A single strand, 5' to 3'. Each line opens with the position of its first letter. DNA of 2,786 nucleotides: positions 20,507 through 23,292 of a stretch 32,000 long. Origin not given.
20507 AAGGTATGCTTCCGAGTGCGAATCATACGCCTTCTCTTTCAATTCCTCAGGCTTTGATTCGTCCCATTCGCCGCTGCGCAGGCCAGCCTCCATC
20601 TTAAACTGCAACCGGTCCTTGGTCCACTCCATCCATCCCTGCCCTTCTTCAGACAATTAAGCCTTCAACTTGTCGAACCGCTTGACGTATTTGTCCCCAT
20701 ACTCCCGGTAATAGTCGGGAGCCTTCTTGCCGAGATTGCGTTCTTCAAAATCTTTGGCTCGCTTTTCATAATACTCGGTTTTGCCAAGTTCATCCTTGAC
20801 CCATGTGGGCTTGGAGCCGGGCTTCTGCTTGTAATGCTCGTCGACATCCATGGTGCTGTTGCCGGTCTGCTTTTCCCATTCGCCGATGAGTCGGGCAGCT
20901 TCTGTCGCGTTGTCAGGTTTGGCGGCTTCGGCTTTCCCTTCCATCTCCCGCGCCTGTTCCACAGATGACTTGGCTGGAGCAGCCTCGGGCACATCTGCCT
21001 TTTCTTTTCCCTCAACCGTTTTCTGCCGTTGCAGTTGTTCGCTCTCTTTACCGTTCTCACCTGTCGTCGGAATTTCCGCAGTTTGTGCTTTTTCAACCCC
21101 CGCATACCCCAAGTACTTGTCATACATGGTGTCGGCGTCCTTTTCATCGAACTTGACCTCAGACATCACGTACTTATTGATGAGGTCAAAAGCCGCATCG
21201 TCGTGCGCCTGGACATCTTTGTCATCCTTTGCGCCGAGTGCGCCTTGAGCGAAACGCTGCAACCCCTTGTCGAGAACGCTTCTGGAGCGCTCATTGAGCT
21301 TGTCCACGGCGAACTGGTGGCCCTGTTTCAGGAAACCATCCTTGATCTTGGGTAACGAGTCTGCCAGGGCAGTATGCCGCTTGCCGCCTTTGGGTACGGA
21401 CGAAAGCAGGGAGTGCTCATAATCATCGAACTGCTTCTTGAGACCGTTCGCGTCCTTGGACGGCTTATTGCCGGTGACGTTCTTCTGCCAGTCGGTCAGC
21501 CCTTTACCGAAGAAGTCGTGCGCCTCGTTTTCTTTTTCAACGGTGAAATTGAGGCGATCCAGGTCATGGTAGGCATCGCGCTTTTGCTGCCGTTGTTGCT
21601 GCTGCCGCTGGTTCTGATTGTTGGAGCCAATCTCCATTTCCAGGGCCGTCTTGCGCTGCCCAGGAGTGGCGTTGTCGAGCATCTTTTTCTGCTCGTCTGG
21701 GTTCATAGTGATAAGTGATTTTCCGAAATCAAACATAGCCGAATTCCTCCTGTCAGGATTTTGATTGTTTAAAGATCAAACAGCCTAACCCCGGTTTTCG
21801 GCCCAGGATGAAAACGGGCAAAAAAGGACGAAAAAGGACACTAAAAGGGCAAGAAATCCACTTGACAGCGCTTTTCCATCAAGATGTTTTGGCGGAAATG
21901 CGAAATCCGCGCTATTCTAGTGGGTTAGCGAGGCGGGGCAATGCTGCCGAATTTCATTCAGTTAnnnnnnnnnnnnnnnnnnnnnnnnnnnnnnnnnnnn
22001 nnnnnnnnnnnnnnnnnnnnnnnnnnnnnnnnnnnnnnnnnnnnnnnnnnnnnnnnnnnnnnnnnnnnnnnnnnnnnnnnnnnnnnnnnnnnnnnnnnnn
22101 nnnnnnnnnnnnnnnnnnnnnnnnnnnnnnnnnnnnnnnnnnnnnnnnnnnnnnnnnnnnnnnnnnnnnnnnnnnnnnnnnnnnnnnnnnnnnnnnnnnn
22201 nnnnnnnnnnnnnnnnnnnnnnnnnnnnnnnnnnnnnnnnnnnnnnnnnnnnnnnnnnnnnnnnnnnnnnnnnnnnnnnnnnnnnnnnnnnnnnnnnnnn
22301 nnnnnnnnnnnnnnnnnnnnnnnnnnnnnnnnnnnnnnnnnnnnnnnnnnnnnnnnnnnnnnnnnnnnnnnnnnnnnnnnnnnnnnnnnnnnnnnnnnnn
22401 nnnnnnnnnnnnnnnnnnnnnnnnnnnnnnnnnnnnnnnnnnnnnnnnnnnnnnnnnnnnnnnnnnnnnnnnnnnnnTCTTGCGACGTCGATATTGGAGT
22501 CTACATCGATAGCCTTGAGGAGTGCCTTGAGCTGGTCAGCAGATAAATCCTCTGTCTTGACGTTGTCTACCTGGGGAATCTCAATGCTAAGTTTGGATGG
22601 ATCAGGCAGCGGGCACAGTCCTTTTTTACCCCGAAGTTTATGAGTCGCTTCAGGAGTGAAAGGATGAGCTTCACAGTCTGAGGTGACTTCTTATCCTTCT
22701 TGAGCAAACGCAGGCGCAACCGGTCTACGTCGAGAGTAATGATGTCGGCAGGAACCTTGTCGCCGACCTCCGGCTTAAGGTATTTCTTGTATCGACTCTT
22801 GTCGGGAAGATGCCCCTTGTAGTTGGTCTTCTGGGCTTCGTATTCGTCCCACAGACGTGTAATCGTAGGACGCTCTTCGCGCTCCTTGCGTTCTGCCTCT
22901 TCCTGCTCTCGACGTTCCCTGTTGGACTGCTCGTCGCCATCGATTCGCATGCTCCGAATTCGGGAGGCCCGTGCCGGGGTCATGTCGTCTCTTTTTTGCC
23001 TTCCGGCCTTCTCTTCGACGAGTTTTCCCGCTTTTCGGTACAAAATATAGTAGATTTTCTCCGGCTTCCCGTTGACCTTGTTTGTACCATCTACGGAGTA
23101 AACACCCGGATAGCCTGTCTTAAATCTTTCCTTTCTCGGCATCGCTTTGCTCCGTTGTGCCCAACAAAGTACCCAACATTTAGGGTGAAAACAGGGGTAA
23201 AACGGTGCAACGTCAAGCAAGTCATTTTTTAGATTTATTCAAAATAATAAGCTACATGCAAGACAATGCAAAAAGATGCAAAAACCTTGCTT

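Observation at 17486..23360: Decaying ~5.8 kb integrative island inserted in tRNA-Sec (selC)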

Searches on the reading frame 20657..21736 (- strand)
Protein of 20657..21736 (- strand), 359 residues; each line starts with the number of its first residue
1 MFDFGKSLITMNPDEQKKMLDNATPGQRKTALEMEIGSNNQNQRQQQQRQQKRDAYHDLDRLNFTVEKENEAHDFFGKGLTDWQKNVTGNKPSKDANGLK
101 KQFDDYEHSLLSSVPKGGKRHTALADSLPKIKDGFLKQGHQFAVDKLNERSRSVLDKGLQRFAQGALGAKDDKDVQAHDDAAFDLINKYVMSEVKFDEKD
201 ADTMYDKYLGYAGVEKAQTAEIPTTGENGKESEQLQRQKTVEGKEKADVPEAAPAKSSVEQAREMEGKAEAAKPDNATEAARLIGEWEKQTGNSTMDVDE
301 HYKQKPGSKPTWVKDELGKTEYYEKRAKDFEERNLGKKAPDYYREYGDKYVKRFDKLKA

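Call 11: search_protein_families(library=pfam, proteins=[window:20657-21736:-], max_evalue=0.01)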
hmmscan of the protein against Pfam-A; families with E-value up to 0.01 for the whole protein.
window:20657-21736:- (359 aa): 0 families

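Call 19: find_encoding_contigs(protein=window:20657-21736:-, flank=10000, max_places=10)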
Protein window:20657-21736:- (359 aa): 1 contig read that carries it; 1 place shown.
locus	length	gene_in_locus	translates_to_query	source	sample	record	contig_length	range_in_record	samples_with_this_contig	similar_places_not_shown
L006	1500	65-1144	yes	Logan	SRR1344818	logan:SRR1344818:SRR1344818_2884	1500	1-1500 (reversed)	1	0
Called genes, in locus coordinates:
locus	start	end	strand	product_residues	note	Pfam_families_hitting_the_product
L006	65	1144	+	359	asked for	-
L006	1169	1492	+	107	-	-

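Call 48: search_protein_families(library=phrogs, proteins=[window:20657-21736:-], max_evalue=0.001)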
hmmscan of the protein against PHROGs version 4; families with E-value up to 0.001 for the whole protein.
window:20657-21736:- (359 aa): 0 families

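Call 49: search_protein_families(library=padloc, proteins=[window:20657-21736:-], max_evalue=0.001)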
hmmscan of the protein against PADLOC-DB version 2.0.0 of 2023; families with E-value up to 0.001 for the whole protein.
window:20657-21736:- (359 aa): 0 families

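Call 79: search_protein_families(library=ncbifam, proteins=[P0153], max_evalue=0.001)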
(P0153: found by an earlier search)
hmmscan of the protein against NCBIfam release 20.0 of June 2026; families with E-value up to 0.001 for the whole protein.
P0153 (475 aa): 0 families

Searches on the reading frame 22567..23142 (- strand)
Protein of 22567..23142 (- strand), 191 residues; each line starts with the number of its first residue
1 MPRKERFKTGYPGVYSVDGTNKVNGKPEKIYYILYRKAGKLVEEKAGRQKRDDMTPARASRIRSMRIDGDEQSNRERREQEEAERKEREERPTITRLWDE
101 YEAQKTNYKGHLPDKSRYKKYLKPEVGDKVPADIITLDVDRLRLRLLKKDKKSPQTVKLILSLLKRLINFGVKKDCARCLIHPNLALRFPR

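Call 11: search_protein_families(library=pfam, proteins=[window:22567-23142:-], max_evalue=0.01)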
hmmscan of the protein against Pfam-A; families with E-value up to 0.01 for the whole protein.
window:22567-23142:- (191 aa): 0 families

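Call 43: find_encoding_contigs(protein=window:22567-23142:-, flank=10000, max_places=10)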
Protein window:22567-23142:- (191 aa): 1 contig read that carries it; 1 place shown.
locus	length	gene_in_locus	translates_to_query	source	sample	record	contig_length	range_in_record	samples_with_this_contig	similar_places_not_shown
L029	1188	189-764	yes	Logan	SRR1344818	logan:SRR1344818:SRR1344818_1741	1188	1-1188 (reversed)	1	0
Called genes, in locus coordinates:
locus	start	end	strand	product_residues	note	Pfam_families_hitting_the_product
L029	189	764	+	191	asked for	-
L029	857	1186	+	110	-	?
